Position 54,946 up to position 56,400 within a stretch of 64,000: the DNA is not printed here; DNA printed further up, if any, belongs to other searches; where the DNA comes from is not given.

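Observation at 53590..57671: TIR-TPR protein carrying a Type IIG-style DNA target-recognition domain, coupled to an ABC/SMC-like ATPase: candidate novel sequence- or methylation-sensing defense module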

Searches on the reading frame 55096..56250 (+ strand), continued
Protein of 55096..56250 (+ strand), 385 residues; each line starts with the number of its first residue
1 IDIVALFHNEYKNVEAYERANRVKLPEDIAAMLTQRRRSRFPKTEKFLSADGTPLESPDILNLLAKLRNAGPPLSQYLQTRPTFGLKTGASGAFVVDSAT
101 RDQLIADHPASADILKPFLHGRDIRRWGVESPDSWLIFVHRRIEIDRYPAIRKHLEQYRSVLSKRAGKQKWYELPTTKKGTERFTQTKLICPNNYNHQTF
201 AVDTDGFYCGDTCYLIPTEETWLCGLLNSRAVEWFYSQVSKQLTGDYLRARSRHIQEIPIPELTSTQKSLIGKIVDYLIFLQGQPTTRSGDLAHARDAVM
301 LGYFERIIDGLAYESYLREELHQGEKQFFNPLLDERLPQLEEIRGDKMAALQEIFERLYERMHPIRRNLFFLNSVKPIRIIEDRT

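Call 14: find_encoding_contigs(protein=P0011, flank=10000, max_places=2)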
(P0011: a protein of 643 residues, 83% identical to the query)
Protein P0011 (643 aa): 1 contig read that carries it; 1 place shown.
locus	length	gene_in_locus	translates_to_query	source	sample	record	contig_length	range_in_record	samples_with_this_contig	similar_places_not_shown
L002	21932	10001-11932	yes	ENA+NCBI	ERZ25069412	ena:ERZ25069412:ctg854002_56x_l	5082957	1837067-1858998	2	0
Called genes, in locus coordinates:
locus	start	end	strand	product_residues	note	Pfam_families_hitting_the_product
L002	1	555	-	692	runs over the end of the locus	PF00009:GTP_EFTU, PF03144:GTP_EFTU_D2, PF22042:EF-G_D2, PF14492:EFG_III, PF16658:RF3_C (weak), PF03764:EFG_IV, PF00679:EFG_C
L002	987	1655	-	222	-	PF03070:TENA_THI-4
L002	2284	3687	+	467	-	PF01425:Amidase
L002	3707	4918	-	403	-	PF01408:GFO_IDH_MocA, PF03447:NAD_binding_3 (weak)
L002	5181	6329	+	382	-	PF13088:BNR_2 (faint)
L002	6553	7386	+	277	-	PF00144:Beta-lactamase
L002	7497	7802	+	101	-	PF12950:TaqI_C (weak)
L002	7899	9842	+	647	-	-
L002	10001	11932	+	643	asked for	PF13676:TIR_2, PF00515:TPR_1, PF07719:TPR_2, PF13414:TPR_11, PF00515:TPR_1, PF07719:TPR_2 (weak), PF13414:TPR_11, PF12950:TaqI_C, +9 more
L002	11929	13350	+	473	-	PF02463:SMC_N, PF13175:AAA_15, PF13476:AAA_23, PF13555:AAA_29 (weak)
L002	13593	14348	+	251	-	PF00551:Formyl_trans_N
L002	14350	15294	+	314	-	PF01261:AP_endonuc_2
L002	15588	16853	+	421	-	PF00275:EPSP_synthase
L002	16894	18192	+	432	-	PF00815:Histidinol_dh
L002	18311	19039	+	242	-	PF06267:DUF1028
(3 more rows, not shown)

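Call 15: find_encoding_contigs(protein=P0018, flank=10000, max_places=2)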
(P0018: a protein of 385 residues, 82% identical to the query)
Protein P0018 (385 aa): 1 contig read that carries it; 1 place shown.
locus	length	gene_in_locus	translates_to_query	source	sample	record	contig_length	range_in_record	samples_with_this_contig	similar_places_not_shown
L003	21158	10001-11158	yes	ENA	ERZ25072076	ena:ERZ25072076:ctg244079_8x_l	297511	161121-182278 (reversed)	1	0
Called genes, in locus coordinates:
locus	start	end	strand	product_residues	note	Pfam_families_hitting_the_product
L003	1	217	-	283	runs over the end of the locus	PF02056:Glyco_hydro_4, PF11975:Glyco_hydro_4C (faint)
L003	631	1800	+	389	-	PF00033:Cytochrome_B, PF13631:Cytochrom_B_N_2, PF00032:Cytochrom_B_C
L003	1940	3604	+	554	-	PF00005:ABC_tran, PF13175:AAA_15 (weak), PF13304:AAA_21, PF14491:DUF4435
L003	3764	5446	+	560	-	-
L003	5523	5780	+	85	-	-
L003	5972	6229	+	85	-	PF04255:DUF433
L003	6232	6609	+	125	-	PF18480:DUF5615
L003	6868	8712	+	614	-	-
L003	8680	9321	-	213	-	PF13358:DDE_3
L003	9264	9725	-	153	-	PF13384:HTH_23 (weak), PF13518:HTH_28 (weak), PF13551:HTH_29, PF13565:HTH_32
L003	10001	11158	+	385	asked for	PF20466:MmeI_TRD (weak), PF12950:TaqI_C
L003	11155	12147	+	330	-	PF02463:SMC_N, PF13175:AAA_15, PF13476:AAA_23, PF13555:AAA_29 (weak)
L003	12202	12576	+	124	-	-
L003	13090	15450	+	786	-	-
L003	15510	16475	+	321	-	PF01145:Band_7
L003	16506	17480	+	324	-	PF01145:Band_7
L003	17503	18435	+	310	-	PF16881:LIAS_N, PF04055:Radical_SAM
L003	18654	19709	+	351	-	PF00389:2-Hacid_dh, PF03446:NAD_binding_2 (faint), PF02826:2-Hacid_dh_C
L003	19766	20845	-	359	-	PF01408:GFO_IDH_MocA, PF03447:NAD_binding_3 (weak), PF22725:GFO_IDH_MocA_C3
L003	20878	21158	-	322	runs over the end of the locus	PF00092:VWA (weak), PF13519:VWA_2 (weak), PF13768:VWA_3 (weak)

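Call 16: find_encoding_contigs(protein=P0066, flank=10000, max_places=2)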
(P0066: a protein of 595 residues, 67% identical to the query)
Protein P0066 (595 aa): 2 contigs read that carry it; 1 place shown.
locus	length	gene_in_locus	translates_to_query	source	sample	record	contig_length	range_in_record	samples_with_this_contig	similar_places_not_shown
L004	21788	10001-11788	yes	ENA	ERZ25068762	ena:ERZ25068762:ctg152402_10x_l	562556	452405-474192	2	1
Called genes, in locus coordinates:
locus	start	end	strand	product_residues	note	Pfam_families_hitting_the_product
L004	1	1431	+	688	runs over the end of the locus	PF00672:HAMP, PF00512:HisKA, PF02518:HATPase_c, PF14501:HATPase_c_5 (faint)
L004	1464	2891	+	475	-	PF00072:Response_reg, PF00158:Sigma54_activat, PF14532:Sigma54_activ_2, PF07728:AAA_5 (weak), PF25601:AAA_lid_14, PF02954:HTH_8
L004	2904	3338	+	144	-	PF08334:T2SSG, PF22434:PilW_C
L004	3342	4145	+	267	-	PF06750:A24_N_bact, PF01478:Peptidase_A24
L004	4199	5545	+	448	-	PF03781:FGE-sulfatase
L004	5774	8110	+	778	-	PF07719:TPR_2 (faint), PF13431:TPR_17 (faint), PF13181:TPR_8 (faint), PF13424:TPR_12 (faint), PF00515:TPR_1 (weak), PF13371:TPR_9 (weak), PF00515:TPR_1 (weak), PF13414:TPR_11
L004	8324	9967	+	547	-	-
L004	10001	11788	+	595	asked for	PF00515:TPR_1, PF13414:TPR_11, PF13432:TPR_16, PF00515:TPR_1, PF13424:TPR_12, PF00515:TPR_1, PF13414:TPR_11, PF13432:TPR_16, +24 more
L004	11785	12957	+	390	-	PF02463:SMC_N, PF13175:AAA_15, PF13476:AAA_23, PF13555:AAA_29 (faint), PF13304:AAA_21 (faint)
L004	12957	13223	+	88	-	-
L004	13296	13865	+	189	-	PF00881:Nitroreductase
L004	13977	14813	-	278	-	PF04909:Amidohydro_2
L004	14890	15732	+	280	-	-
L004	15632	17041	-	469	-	PF01555:N6_N4_Mtase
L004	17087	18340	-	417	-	PF00033:Cytochrome_B, PF13631:Cytochrom_B_N_2, PF00032:Cytochrom_B_C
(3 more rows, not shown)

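Call 21: find_encoding_contigs(protein=P0104, flank=10000, max_places=2)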
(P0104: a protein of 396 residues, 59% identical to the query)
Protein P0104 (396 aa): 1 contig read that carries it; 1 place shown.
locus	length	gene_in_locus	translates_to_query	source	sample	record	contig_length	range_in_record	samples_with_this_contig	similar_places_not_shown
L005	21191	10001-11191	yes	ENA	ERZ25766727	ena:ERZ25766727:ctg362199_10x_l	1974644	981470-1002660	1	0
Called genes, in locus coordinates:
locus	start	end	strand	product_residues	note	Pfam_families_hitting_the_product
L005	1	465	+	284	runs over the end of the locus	PF13385:Laminin_G_3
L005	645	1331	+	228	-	PF01073:3Beta_HSD, PF01370:Epimerase, PF16363:GDP_Man_Dehyd, PF13460:NAD_binding_10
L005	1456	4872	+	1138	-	PF02384:N6_Mtase (faint), PF07669:Eco57I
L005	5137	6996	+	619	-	-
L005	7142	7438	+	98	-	PF04255:DUF433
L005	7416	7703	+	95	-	PF18480:DUF5615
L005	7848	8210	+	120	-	PF13676:TIR_2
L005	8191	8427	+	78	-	-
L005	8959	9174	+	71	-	PF00515:TPR_1 (faint), PF13414:TPR_11 (faint)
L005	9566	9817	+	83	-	PF13414:TPR_11 (weak), PF13431:TPR_17, PF00515:TPR_1, PF07719:TPR_2, PF13181:TPR_8 (weak), PF13414:TPR_11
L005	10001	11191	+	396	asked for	PF12950:TaqI_C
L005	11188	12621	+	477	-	PF02463:SMC_N, PF13175:AAA_15, PF13476:AAA_23, PF13555:AAA_29 (weak)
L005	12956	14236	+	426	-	PF13378:MR_MLE_C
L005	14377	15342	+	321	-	PF00701:DHDPS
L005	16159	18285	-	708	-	PF16371:MetallophosN, PF00149:Metallophos, PF13360:PQQ_2, PF13570:Beta-prop_ACSF4 (weak), PF13360:PQQ_2 (weak), PF13570:Beta-prop_ACSF4, PF13360:PQQ_2, PF13570:Beta-prop_ACSF4, +3 more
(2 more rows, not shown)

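Call 22: find_encoding_contigs(protein=P0083, flank=10000, max_places=2)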
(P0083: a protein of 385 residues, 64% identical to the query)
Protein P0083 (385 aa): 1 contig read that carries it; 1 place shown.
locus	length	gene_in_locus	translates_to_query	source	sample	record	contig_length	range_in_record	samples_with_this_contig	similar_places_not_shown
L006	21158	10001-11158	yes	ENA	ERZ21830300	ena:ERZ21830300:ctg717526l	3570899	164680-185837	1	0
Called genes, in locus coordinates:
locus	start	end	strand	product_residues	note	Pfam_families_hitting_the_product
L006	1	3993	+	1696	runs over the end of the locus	PF08126:Propeptide_C25, PF01364:Peptidase_C25, PF13860:FlgD_ig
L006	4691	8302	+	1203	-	PF02384:N6_Mtase (faint), PF07669:Eco57I, PF12950:TaqI_C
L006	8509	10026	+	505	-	-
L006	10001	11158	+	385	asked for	PF12950:TaqI_C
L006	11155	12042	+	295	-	PF02463:SMC_N (weak), PF13175:AAA_15, PF13476:AAA_23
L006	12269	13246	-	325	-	PF00583:Acetyltransf_1 (faint)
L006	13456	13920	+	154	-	PF00334:NDK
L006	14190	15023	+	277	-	PF13385:Laminin_G_3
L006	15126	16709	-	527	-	PF14559:TPR_19 (weak), PF25068:ARM_TT21_4th (weak), PF00515:TPR_1 (weak), PF23914:TPR_CcmH_CycH (weak), PF13414:TPR_11, PF14559:TPR_19 (weak), PF13424:TPR_12 (weak), PF00515:TPR_1 (weak), +14 more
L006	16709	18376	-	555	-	PF01839:FG-GAP (faint), PF13517:FG-GAP_3, PF07593:UnbV_ASPIC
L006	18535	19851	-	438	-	PF18130:ATPgrasp_N, PF13535:ATP-grasp_4, PF18603:LAL_C2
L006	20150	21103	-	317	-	-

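Call 24: find_related_loci(query=A1, collection=genome_contigs, flank=10000)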
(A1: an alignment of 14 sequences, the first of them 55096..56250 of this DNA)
Query A1 (385 aa) in genome_contigs; peptide patterns used: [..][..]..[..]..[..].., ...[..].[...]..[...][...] (x = any residue, [..] = any of these).
99 stretches matched a pattern; 89 encode a relative of the query (tblastn E <= 1e-3); the best 80 are kept; 80 distinct loci.
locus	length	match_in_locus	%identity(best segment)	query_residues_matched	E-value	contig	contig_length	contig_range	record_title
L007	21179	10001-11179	90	1-385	0e+0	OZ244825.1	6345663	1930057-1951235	MAG: Candidatus Poribacteria bacterium isolate 9ee73198-b11f-455e-92bc-43fc746e3fb5 genome assembly, chromosome: 1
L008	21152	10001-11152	91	2-385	0e+0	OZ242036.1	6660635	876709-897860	MAG: Candidatus Poribacteria bacterium isolate 54b3e0b4-8990-4cd1-959a-c9693763f33b genome assembly, chromosome: 1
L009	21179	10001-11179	84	1-385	0e+0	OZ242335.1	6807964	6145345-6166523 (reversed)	MAG: Candidatus Poribacteria bacterium isolate 0e18bbbf-3c5b-4f4e-9be4-718f64127597 genome assembly, chromosome: 1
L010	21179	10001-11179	83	1-385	0e+0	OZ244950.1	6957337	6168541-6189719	MAG: Candidatus Poribacteria bacterium isolate 1741874c-865a-47cd-958f-7fa2b3d0eca7 genome assembly, chromosome: 1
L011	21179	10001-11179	81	1-385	0e+0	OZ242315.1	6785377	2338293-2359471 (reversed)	MAG: Candidatus Poribacteria bacterium isolate 55818b94-eea9-47de-9476-a843df335cd7 genome assembly, chromosome: 1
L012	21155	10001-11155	78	1-385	0e+0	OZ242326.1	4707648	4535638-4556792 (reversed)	MAG: Candidatus Poribacteria bacterium isolate 51771988-02c0-4c83-b383-74e9f226940d genome assembly, chromosome: 1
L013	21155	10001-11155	79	1-385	0e+0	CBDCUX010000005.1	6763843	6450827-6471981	MAG: Candidatus Poribacteria bacterium isolate e6ba5316-27cc-4a72-bad8-a94c688688a0 genome assembly, contig: contig_5, w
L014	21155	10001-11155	82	1-385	0e+0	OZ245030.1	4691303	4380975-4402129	MAG: Candidatus Poribacteria bacterium isolate f3f56de0-ea6e-4eab-9813-cfd719c0cda4 genome assembly, chromosome: 1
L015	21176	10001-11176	89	2-385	0e+0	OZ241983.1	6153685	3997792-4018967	MAG: Candidatus Poribacteria bacterium isolate 364a25e6-8d4f-453a-8db8-f2b726c437a0 genome assembly, chromosome: 1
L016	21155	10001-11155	83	1-385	0e+0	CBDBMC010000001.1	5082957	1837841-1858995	MAG: Candidatus Poribacteria bacterium isolate ca8204a3-33b7-44e1-a19a-5b07964ae9a8 genome assembly, contig: contig_1, w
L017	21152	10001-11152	71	2-385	0e+0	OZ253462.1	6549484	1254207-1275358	MAG: Candidatus Latescibacterota bacterium isolate 85c596c4-e601-42f5-bc00-22a25924bb3e genome assembly, chromosome: 1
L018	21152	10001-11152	69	1-384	0e+0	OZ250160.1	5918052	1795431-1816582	MAG: Candidatus Poribacteria bacterium isolate 8ae7ebc5-6e71-4186-9c0c-d873ebd224b0 genome assembly, chromosome: 1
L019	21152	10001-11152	68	1-384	0e+0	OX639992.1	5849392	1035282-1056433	MAG: uncultured Poribacteria bacterium isolate 2342930e-25dc-453b-b24c-d77caf5257d8 genome assembly, chromosome: 1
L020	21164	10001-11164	69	1-385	0e+0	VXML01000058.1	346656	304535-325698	MAG: Gemmatimonadetes bacterium isolate SB0661_bin_36 NODE_23_length_346656_cov_84.446969, whole genome shotgun sequence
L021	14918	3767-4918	67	1-384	0e+0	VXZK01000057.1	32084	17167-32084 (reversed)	MAG: Candidatus Poribacteria bacterium isolate SB0670_bin_33 NODE_717_length_32084_cov_17.325611, whole genome shotgun s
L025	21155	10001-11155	66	1-385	3e-180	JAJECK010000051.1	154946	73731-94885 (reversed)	MAG: Candidatus Poribacteria bacterium isolate jk18xAbins.19 k141_1120141, whole genome shotgun sequence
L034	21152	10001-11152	65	1-384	5e-178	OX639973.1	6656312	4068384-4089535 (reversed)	MAG: uncultured Poribacteria bacterium isolate a51c2dcd-0bc8-4832-ac43-f95c9d639ad7 genome assembly, chromosome: 1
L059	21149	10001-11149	58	2-384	2e-156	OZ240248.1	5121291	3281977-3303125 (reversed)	MAG: Candidatus Poribacteria bacterium isolate b8ffb888-6308-4f48-b550-e0c295cc777e genome assembly, chromosome: 1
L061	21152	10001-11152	58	1-384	1e-153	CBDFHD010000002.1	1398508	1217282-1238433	MAG: Candidatus Poribacteria bacterium isolate 3ddb7f14-4d05-4080-9b3f-f5d75a2c5508 genome assembly, contig: contig_2, w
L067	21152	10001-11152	56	1-384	4e-150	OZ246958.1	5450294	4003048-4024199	MAG: Candidatus Poribacteria bacterium isolate eb1091dc-daf2-4aeb-812c-2eaa76c9e045 genome assembly, chromosome: 1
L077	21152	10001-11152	55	1-384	8e-145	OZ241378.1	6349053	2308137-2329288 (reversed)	MAG: Candidatus Poribacteria bacterium isolate 8f0f5501-85a9-4e66-9deb-4e7c08d09c04 genome assembly, chromosome: 1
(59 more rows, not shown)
